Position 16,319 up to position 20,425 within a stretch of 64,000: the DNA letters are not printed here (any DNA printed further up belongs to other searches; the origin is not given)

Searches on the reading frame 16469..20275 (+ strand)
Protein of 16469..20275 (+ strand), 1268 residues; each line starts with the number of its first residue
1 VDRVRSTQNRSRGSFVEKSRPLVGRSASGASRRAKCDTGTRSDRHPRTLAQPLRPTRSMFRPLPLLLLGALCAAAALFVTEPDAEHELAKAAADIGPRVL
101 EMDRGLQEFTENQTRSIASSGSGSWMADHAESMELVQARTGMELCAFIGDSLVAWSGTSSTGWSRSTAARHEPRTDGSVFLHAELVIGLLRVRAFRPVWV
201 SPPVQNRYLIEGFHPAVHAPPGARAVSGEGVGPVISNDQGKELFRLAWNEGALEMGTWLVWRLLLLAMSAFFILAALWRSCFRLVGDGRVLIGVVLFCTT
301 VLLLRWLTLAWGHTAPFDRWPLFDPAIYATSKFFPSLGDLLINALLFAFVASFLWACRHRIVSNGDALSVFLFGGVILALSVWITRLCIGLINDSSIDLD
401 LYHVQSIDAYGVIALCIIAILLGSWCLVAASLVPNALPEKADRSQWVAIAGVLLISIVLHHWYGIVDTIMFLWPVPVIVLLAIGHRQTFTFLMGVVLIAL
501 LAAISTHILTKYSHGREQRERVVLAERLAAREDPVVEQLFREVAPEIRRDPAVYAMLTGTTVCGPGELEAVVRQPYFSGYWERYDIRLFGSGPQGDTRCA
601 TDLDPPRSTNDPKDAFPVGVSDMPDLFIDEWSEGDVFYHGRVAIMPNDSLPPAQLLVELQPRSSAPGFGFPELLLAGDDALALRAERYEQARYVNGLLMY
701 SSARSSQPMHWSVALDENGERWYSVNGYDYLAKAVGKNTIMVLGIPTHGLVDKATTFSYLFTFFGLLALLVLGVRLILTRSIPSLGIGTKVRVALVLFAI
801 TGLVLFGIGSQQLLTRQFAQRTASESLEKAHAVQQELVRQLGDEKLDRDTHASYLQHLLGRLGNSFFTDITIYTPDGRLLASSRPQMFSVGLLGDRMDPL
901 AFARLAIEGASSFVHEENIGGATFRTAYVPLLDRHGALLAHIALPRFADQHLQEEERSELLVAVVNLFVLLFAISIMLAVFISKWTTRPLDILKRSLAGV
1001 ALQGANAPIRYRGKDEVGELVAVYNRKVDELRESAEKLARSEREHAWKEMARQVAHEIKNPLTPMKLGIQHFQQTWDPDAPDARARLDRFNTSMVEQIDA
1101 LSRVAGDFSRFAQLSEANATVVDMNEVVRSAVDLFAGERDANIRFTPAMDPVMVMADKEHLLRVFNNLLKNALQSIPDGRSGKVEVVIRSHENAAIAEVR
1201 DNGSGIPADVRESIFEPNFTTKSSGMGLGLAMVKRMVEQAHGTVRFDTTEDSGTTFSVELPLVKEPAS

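Call 10: search_protein_families(library=pfam, proteins=[window:16469-20275:+], max_evalue=0.0001)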
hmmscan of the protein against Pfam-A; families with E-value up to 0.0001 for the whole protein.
window:16469-20275:+ (1268 aa): 2 families
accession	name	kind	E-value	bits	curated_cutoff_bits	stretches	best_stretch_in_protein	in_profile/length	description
PF02518.31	HATPase_c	-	4.5e-24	85.5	26.4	1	1157-1262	2-109/111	Histidine kinase-, DNA gyrase B-, and HSP90-like ATPase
PF14501.12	HATPase_c_5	-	5.2e-07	29.9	22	1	1160-1252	5-94/102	GHKL domain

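Call 35: search_protein_families(library=ncbifam, proteins=[window:16643-20275:+], max_evalue=0.001)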
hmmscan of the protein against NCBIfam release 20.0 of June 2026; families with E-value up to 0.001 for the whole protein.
window:16643-20275:+ (1210 aa): 82 families (the best 25 are shown)
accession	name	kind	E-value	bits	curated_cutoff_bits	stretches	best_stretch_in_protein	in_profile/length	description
NF008468.0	PRK11360.1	equivalog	1.2e-46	159.3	646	1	956-1207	365-611/616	two-component system sensor histidine kinase AtoS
NF047496.1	HK_LIC11548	equivalog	5.8e-43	147.5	750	1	904-1204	275-589/589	LIC_11548 family sensor histidine kinase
NF007688.0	PRK10364.1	equivalog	4.5e-41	141.1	479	1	966-1205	216-452/460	two-component system sensor histidine kinase ZraS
NF052574.1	HisKinEspCMyxo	equivalog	3.7e-33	114.7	1200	1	950-1205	380-638/785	serine histidine kinase EspC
NF033092.0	HK_WalK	equivalog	9.3e-33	113.6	725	2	986-1204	369-594/594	cell wall metabolism sensor histidine kinase WalK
NF053867.1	SprKinKinDBac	equivalog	4.4e-30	104.6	775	1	992-1206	289-499/500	sporulation kinase KinD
NF058527.1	HistKinChvGCaul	equivalog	2.2e-27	96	740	1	891-1204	219-533/535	two-component sensor histidine kinase ChvG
NF046044.1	PnpS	equivalog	3.3e-25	88.9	400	1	990-1203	171-390/390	two-component system histidine kinase PnpS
NF010411.0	PRK13837.1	equivalog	5.7e-25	87.5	647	1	966-1207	427-678/828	two-component system VirA-like sensor kinase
TIGR02916.1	PEP_his_kin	equivalog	3.4e-24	85.4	300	1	975-1203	461-679/679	XrtA/PEP-CTERM system histidine kinase PrsK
NF047497.1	HK_LIC_12097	equivalog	4.4e-24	84.9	500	1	970-1204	131-366/367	LIC_12097 family sensor histidine kinase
NF007004.0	PRK09467.1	equivalog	5.3e-24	84.8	415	1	904-1205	156-437/440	two-component system sensor histidine kinase EnvZ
NF008025.0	PRK10755.1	equivalog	1e-23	83.7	314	1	891-1203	55-355/362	two-component system sensor histidine kinase PmrB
NF052573.1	HisKinEspAMyxo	equivalog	1.2e-23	83.1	1400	1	965-1204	360-611/755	serine histidine kinase EspA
NF047794.1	HisKinPtgB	equivalog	3e-23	81.9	1000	1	898-1191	331-642/656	two-component system sensor histidine kinase PgtB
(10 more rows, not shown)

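Call 36: search_protein_families(library=pfam, proteins=[window:16643-20275:+], max_evalue=10)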
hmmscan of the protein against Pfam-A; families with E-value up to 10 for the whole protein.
window:16643-20275:+ (1210 aa): 12 families
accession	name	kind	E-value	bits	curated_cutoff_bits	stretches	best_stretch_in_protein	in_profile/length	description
PF02518.31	HATPase_c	-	4.2e-24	85.6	26.4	1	1099-1204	2-109/111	Histidine kinase-, DNA gyrase B-, and HSP90-like ATPase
PF14501.12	HATPase_c_5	-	4.9e-07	30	22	1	1102-1194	5-94/102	GHKL domain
PF00512.31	HisKA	-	0.00025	21.5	26.9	1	989-1045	2-52/66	His Kinase A (phospho-acceptor) domain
PF17202.10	sCache_3_3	-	0.014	16.2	28.8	1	810-881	19-88/107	Single cache domain 3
PF13581.12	HATPase_c_2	-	0.025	15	27.4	1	1120-1182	50-112/127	Histidine kinase-like ATPase domain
PF02743.24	dCache_1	-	0.031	14.2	45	1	772-832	35-88/240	Cache domain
PF00672.30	HAMP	-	0.037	14.8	25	1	923-974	1-52/53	HAMP domain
PF10144.15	SMP_2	-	0.042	14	28.9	1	735-829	20-106/159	Bacterial virulence factor haemolysin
PF17203.10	sCache_3_2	-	0.044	14.3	28.4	1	765-883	11-121/140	Single cache domain 3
PF14992.11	TMCO5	-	0.084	12.6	32.2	1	958-1066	49-155/280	TMCO5 family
PF10584.14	Proteasome_A_N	-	0.095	12.8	27.7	1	810-822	3-15/23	Proteasome subunit A N-terminal signature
PF06570.16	DUF1129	-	2.2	8.3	29.1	1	350-411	109-171/207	Protein of unknown function (DUF1129)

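Call 97: find_homologous_proteins(query=window:16643-20275:+, max_evalue=1e-20)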
Query window:16643-20275:+ (1210 aa): 141 proteins with E <= 1e-20 among 8000 candidates; the best 120 are listed.
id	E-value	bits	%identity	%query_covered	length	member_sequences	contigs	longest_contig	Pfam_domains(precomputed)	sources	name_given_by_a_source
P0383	0.0e+0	2656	97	100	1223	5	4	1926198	PF02518.32,PF14501.13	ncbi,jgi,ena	-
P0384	0.0e+0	1785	67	98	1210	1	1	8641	PF02518.32,PF00512.32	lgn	-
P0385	0.0e+0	1776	66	98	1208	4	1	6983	PF02518.32,PF00512.32,PF14501.13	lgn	-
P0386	0.0e+0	1741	65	98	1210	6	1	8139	PF02518.32,PF00512.32,PF14501.13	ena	-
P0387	0.0e+0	1702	65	99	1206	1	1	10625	PF02518.32,PF00512.32,PF17203.11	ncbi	-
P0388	0.0e+0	1681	63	100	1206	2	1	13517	PF02518.32,PF00512.32,PF14501.13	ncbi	-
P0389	0.0e+0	1655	63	100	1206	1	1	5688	PF02518.32,PF00512.32,PF17203.11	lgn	-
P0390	0.0e+0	1543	60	98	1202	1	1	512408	PF02518.32,PF00512.32,PF14501.13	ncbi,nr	ncbi:MAG: GHKL domain-containing protein [Flavobacteriales bacterium]|nr:GHKL domain-containing prot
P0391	0.0e+0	1540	59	98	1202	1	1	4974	PF02518.32,PF00512.32,PF14501.13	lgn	-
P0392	0.0e+0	1538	59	100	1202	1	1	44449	PF02518.32,PF00512.32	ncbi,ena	-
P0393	0.0e+0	1535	59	100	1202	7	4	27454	PF02518.32,PF00512.32,PF14501.13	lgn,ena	-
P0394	0.0e+0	1529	58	100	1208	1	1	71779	PF02518.32,PF00512.32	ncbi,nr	ncbi:MAG: GHKL domain-containing protein [Flavobacteriales bacterium]|nr:GHKL domain-containing prot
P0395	0.0e+0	1521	58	100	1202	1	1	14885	PF02518.32,PF14501.13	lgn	-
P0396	0.0e+0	1509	58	98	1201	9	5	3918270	PF02518.32,PF00512.32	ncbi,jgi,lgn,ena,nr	ncbi:MAG: ATP-binding protein [Flavobacteriales bacterium]|nr:MAG: ATP-binding protein [Flavobacteri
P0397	0.0e+0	1453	57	100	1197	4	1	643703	PF02518.32,PF14501.13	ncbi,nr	ncbi:MAG: GHKL domain-containing protein [Flavobacteriales bacterium]|nr:GHKL domain-containing prot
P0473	1.2e-281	956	43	100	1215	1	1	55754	PF00672.31,PF02518.32,PF00512.32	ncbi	-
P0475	1.6e-127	445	30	78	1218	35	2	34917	PF00672.31,PF02518.32,PF00512.32,PF14501.13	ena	-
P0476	3.1e-125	438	30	89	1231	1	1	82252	PF02518.32,PF00512.32,PF14501.13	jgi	jgi:signal transduction histidine kinase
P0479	5.4e-113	397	28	89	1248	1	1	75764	PF02518.32,PF00512.32,PF14501.13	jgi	jgi:signal transduction histidine kinase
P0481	3.2e-101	358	27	90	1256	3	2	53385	PF02518.32,PF00512.32,PF14501.13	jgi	-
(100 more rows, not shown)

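Call 98: find_encoding_contigs(protein=P0476, flank=7000, max_places=2)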
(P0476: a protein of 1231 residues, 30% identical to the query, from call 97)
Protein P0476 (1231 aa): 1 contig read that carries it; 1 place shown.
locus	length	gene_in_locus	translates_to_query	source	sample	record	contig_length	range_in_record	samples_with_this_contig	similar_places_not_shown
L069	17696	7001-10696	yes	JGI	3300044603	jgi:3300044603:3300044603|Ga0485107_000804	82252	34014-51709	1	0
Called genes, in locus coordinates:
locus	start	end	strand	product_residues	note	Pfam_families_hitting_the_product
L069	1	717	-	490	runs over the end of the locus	PF00999:Na_H_Exchanger, PF02080:TrkA_C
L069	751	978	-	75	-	-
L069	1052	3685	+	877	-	PF00133:tRNA-synt_1, PF09334:tRNA-synt_1g (weak), PF13603:tRNA-synt_1_2, PF08264:Anticodon_1, PF10458:Val_tRNA-synt_C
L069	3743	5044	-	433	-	-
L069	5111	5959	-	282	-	PF02749:QRPTase_N, PF01729:QRPTase_C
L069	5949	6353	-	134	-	PF16022:DUF4783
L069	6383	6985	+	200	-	PF02590:SPOUT_MTase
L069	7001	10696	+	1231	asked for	PF00512:HisKA (faint), PF02518:HATPase_c, PF14501:HATPase_c_5 (weak)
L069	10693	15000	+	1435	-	PF13585:CHU_C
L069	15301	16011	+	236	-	PF11751:PorP_SprF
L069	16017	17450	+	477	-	PF07676:PD40, PF18911:PKD_4, PF00801:PKD (weak), PF18911:PKD_4, PF00801:PKD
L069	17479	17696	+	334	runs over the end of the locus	-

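Call 99: find_encoding_contigs(protein=P0479, flank=7000, max_places=2)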
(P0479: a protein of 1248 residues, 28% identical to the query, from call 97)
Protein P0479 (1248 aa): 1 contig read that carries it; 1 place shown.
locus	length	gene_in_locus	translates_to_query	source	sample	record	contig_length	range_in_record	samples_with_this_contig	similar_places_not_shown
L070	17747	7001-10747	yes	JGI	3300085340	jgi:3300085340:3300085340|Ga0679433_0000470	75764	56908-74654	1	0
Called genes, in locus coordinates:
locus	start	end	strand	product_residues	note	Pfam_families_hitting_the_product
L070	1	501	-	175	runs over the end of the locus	-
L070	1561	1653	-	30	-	-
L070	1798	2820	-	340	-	-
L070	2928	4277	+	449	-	PF07690:MFS_1, PF13347:MFS_2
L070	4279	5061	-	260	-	PF00487:FA_desaturase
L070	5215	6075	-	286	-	-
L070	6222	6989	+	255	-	PF01503:PRA-PH (faint), PF03819:MazG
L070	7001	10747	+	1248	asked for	PF00512:HisKA, PF02518:HATPase_c, PF14501:HATPase_c_5 (weak)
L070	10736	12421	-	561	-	PF14520:HHH_5 (faint), PF14716:HHH_8, PF02811:PHP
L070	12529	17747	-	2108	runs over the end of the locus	?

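Call 100: find_encoding_contigs(protein=P0473, flank=7000, max_places=2)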
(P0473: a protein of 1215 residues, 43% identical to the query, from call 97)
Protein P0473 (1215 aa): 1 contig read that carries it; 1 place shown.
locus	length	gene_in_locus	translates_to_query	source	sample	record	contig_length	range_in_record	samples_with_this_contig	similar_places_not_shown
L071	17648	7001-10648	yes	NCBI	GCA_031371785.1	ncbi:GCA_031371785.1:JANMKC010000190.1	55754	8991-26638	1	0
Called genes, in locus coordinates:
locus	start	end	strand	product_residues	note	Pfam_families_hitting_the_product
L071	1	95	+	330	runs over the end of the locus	PF00108:Thiolase_N, PF08545:ACP_syn_III, PF08541:ACP_syn_III_C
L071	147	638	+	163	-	PF00364:Biotin_lipoyl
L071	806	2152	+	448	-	PF00289:Biotin_carb_N, PF02222:ATP-grasp, PF02786:CPSase_L_D2, PF07478:Dala_Dala_lig_C, PF02785:Biotin_carb_C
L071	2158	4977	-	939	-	-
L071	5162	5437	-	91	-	-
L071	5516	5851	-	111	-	-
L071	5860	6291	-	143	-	-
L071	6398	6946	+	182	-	-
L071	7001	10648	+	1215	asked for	PF00672:HAMP (faint), PF00512:HisKA (weak), PF02518:HATPase_c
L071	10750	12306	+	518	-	PF18962:Por_Secre_tail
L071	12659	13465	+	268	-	PF00378:ECH_1, PF16113:ECH_2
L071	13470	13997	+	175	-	-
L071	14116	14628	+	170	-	-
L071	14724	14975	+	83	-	PF03693:ParD_antitoxin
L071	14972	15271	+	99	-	PF05016:ParE_toxin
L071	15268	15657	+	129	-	-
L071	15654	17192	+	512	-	PF01943:Polysacc_synt, PF13440:Polysacc_synt_3 (faint)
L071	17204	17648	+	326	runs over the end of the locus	-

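Call 102: search_protein_families(library=pfam, proteins=[L070:12529-17745:-, L069:10693-15000:+, L071:2158-4977:-, L069:16017-17450:+], max_evalue=0.001)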
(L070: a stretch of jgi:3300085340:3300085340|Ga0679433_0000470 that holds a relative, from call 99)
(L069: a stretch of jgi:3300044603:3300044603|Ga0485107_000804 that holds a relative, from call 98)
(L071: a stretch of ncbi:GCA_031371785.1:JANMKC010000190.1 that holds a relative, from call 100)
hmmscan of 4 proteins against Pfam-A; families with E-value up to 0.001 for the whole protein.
L070:12529-17745:- (1738 aa): 1 family
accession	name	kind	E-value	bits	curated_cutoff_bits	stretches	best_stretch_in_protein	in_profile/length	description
PF13585.12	CHU_C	-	1.1e-22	80.3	27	1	1648-1721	2-74/86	CHU_C Type IX secretion signal domain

L069:10693-15000:+ (1435 aa): 2 families
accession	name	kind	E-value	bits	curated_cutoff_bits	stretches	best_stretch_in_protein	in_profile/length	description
PF13585.12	CHU_C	-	6.9e-12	45.8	27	1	1328-1432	3-86/86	CHU_C Type IX secretion signal domain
PF19081.6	Ig_7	-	4.2e-05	24.2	27.3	0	630-666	46-84/84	Ig-like domain CHU_C associated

L071:2158-4977:- (939 aa): 0 families

L069:16017-17450:+ (477 aa): 3 families
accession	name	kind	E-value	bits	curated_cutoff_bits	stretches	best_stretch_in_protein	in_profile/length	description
PF18911.6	PKD_4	-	5.1e-26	91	27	2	393-457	9-73/85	PKD domain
PF07676.18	PD40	-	5.2e-20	71.3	20.9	2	162-193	8-37/38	WD40-like Beta Propeller Repeat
PF00801.26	PKD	-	6.1e-18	65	23.5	2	395-454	8-67/80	PKD domain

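Call 103: find_encoding_contigs(protein=P0475, flank=8000, max_places=2)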
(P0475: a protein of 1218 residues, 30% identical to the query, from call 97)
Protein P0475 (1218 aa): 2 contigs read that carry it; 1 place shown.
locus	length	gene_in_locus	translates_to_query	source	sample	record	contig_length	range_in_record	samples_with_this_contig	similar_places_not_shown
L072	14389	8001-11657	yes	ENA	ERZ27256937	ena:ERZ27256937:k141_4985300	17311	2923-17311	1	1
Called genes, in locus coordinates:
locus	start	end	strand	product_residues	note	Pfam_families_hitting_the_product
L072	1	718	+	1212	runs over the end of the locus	?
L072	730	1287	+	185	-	-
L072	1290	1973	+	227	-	-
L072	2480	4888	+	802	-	-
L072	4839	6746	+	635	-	PF13884:Peptidase_S74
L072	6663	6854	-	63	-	-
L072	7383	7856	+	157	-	PF02590:SPOUT_MTase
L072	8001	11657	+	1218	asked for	PF14501:HATPase_c_5 (faint), PF00672:HAMP (weak), PF00512:HisKA, PF02518:HATPase_c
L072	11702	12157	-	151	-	PF22057:BACOVA_00961-like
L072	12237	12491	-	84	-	PF01649:Ribosomal_S20p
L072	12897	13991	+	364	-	PF01883:FeS_assembly_P, PF00142:Fer4_NifH (faint), PF01656:CbiA, PF02374:ArsA_ATPase (weak), PF09140:MipZ, PF10609:ParA, PF13614:AAA_31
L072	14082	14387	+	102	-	?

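Call 104: find_encoding_contigs(protein=P0481, flank=8000, max_places=2)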
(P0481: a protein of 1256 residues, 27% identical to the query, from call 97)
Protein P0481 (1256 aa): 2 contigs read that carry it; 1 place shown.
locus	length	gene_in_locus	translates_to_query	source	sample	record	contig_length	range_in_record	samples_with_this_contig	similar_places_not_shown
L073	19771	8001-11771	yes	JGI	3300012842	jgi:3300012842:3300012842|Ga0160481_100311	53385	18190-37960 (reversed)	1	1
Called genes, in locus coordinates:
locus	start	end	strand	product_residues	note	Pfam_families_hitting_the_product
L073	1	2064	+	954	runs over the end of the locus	PF13620:CarboxypepD_reg (weak), PF13715:CarbopepD_reg_2 (weak), PF14905:OMP_b-brl_3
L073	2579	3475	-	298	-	PF14054:DUF4249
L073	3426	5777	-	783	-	PF13620:CarboxypepD_reg (weak), PF13715:CarbopepD_reg_2, PF07715:Plug, PF00593:TonB_dep_Rec_b-barrel, PF25183:OMP_b-brl_4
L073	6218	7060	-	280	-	-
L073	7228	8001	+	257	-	PF01503:PRA-PH (faint), PF03819:MazG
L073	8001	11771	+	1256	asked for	PF14501:HATPase_c_5 (faint), PF00512:HisKA, PF02518:HATPase_c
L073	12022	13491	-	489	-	PF00251:Glyco_hydro_32N, PF02435:Glyco_hydro_68 (faint)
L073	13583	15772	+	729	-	PF00862:GT-B_Sucrose_synth, PF13439:Glyco_transf_4 (weak), PF00534:Glycos_transf_1, PF13692:Glyco_trans_1_4, PF05116:S6PP, PF08282:Hydrolase_3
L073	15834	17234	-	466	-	PF04389:Peptidase_M28, PF01546:Peptidase_M20 (weak)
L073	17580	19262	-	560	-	PF14716:HHH_8, PF14520:HHH_5 (faint), PF02811:PHP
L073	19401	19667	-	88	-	-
